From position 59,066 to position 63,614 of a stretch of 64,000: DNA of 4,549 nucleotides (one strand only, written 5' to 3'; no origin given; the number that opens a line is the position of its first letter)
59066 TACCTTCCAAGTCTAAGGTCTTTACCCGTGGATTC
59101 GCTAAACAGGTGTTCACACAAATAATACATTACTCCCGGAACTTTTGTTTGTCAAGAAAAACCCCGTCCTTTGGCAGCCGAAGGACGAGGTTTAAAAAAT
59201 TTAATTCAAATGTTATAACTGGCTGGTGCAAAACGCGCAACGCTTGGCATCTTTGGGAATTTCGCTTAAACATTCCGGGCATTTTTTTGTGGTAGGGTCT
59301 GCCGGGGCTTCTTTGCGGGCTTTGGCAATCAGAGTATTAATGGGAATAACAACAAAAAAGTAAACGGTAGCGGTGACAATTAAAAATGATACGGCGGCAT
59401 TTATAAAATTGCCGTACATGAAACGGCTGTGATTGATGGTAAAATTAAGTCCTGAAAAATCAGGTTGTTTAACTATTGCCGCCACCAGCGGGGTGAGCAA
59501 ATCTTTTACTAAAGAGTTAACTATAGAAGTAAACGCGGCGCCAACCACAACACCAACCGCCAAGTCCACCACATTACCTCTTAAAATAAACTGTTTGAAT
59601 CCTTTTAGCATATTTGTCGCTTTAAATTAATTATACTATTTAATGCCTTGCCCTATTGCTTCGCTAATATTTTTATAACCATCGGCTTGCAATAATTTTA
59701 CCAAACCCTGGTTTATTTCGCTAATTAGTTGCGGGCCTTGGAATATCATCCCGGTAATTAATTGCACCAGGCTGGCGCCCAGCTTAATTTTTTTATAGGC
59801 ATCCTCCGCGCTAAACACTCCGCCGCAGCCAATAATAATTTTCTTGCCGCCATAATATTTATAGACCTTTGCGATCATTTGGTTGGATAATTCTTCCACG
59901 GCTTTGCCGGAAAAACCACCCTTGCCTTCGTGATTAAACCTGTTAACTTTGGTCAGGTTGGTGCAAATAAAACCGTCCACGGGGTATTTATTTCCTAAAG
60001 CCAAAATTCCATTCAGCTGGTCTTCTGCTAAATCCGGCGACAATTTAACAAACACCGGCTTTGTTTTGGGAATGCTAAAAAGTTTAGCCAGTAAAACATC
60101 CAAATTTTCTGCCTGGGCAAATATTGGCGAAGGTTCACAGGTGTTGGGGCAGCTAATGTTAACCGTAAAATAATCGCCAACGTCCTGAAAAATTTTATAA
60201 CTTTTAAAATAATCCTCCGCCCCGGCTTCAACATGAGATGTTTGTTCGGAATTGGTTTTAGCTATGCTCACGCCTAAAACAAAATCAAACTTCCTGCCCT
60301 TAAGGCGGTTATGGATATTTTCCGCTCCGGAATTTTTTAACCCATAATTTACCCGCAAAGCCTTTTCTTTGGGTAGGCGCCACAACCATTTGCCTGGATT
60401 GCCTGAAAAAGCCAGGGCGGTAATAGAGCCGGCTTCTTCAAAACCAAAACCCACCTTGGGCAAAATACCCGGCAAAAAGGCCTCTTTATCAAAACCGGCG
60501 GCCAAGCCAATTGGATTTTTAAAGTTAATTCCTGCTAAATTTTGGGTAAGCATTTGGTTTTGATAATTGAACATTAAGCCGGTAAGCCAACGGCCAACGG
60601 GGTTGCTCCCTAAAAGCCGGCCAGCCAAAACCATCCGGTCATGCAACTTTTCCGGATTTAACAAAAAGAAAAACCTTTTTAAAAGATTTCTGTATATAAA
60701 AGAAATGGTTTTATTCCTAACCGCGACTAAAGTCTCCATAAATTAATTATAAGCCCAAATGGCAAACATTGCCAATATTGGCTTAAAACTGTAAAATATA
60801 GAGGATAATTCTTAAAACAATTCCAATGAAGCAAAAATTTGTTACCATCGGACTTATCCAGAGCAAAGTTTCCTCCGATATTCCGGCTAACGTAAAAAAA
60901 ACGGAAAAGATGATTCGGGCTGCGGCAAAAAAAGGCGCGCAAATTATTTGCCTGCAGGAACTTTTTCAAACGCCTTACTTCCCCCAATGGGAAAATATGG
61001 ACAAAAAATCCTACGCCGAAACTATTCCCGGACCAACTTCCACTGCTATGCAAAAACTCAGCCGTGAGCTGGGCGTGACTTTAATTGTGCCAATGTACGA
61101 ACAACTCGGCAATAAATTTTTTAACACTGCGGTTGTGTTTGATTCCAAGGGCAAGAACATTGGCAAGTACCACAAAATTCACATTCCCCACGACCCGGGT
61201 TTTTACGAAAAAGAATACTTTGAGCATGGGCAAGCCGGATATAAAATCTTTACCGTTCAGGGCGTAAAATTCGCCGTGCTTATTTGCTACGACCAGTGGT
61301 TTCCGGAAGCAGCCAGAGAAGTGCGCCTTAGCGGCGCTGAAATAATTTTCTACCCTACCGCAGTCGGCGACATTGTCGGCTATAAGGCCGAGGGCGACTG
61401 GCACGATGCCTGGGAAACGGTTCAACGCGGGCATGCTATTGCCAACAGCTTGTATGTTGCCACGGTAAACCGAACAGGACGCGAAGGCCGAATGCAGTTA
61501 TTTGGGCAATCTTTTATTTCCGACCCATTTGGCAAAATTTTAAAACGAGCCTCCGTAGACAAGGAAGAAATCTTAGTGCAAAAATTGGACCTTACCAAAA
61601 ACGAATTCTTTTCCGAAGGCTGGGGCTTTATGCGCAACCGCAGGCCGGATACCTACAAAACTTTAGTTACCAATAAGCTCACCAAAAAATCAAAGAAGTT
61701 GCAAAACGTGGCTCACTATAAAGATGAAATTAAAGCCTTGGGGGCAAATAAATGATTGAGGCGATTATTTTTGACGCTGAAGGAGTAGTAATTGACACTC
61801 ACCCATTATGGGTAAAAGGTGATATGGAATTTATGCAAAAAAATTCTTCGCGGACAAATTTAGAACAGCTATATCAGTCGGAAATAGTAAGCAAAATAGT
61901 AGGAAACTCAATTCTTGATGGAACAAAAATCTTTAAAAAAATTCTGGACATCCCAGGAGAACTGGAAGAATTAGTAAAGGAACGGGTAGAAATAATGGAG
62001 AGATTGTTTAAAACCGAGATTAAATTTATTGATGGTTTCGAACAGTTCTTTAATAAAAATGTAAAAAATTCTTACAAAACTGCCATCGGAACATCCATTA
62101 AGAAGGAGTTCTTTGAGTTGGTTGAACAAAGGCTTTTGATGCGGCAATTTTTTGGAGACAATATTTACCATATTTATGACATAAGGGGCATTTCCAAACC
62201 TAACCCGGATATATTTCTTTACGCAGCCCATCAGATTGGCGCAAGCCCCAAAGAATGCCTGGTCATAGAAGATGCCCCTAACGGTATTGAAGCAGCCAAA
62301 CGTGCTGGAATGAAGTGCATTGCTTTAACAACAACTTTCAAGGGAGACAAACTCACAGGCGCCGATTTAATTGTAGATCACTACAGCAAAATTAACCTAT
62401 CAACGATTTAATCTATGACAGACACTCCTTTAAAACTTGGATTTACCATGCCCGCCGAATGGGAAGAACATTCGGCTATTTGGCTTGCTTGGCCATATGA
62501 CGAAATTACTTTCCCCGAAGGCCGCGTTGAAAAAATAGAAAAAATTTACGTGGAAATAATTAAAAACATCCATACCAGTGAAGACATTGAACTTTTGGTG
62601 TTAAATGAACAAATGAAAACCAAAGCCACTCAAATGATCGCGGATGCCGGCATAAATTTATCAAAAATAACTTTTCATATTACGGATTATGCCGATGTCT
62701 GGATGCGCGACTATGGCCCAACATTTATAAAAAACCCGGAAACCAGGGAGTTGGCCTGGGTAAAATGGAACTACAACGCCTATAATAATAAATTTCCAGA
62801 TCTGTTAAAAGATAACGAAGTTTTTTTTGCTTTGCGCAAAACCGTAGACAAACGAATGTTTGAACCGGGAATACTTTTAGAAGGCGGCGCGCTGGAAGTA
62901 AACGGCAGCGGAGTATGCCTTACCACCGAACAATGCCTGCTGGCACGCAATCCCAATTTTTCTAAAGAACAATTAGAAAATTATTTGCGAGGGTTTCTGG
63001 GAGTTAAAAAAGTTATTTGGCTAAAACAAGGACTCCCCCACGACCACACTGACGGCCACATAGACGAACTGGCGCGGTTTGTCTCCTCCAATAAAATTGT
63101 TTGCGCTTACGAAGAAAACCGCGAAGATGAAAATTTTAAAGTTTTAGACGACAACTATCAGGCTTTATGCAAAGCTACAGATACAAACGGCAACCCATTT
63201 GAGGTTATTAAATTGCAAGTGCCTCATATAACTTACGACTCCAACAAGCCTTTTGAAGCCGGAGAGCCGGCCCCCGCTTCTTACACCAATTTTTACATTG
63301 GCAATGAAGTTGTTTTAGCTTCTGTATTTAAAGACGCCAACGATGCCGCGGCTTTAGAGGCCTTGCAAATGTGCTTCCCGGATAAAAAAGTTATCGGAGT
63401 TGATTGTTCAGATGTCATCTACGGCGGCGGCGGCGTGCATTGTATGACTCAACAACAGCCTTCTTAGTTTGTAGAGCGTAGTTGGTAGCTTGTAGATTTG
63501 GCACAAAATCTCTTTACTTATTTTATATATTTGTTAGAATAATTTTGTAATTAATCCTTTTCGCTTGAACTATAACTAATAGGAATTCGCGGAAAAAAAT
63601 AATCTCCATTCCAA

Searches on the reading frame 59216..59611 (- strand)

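Call 66: search_protein_families(library=pfam, proteins=[window:59216-59611:-], max_evalue=0.0001)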
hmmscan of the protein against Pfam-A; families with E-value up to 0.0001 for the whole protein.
window:59216-59611:- (132 aa): 1 family
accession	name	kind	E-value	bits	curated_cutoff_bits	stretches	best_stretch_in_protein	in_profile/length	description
PF01741.23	MscL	-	6.5e-38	130.3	27.4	1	1-120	1-120/123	Large-conductance mechanosensitive channel, MscL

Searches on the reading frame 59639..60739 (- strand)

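Call 9: search_protein_families(library=pfam, proteins=[window:59639-60739:-], max_evalue=0.001)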
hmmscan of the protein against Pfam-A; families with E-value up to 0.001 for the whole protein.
window:59639-60739:- (367 aa): 1 family
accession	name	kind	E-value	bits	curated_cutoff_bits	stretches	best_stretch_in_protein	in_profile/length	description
PF01180.27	DHO_dh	-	5.6e-55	187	27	1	63-350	1-291/291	Dihydroorotate dehydrogenase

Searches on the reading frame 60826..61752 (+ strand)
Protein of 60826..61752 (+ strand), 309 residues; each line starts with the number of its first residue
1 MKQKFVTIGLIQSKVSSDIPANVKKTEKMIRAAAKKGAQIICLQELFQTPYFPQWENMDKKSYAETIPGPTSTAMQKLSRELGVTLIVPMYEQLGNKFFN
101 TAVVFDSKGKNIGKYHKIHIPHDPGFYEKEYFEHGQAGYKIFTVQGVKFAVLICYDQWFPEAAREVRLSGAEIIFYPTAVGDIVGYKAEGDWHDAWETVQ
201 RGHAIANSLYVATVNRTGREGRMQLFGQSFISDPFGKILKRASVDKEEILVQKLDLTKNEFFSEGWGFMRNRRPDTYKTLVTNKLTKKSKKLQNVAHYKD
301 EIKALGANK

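Call 66: search_protein_families(library=pfam, proteins=[window:60826-61752:+], max_evalue=0.0001)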
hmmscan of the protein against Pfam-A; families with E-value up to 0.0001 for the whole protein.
window:60826-61752:+ (309 aa): 1 family
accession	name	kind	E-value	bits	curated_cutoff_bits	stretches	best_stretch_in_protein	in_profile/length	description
PF00795.27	CN_hydrolase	-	1.8e-58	198.4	23.2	1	9-256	3-248/256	Carbon-nitrogen hydrolase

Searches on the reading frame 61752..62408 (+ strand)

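Call 66: search_protein_families(library=pfam, proteins=[window:61752-62408:+], max_evalue=0.0001)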
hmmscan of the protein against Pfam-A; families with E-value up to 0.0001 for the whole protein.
window:61752-62408:+ (219 aa): 3 families
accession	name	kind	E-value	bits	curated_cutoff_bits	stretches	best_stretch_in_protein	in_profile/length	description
PF13419.12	HAD_2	-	2.2e-21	77.2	23.8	1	5-191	1-177/178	Haloacid dehalogenase-like hydrolase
PF00702.32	Hydrolase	-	5.7e-21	76.2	26.4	1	2-186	1-191/191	haloacid dehalogenase-like hydrolase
PF13242.12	Hydrolase_like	-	5.4e-08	33.1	22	1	148-196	3-52/75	HAD-hyrolase-like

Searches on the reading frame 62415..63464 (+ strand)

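Call 66: search_protein_families(library=pfam, proteins=[window:62415-63464:+], max_evalue=0.0001)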
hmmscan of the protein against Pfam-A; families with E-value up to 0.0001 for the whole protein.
window:62415-63464:+ (350 aa): 1 family
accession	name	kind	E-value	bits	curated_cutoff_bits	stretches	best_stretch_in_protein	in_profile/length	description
PF04371.20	PAD_porph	-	6.4e-108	361.2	25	1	11-349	1-321/321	Porphyromonas-type peptidyl-arginine deiminase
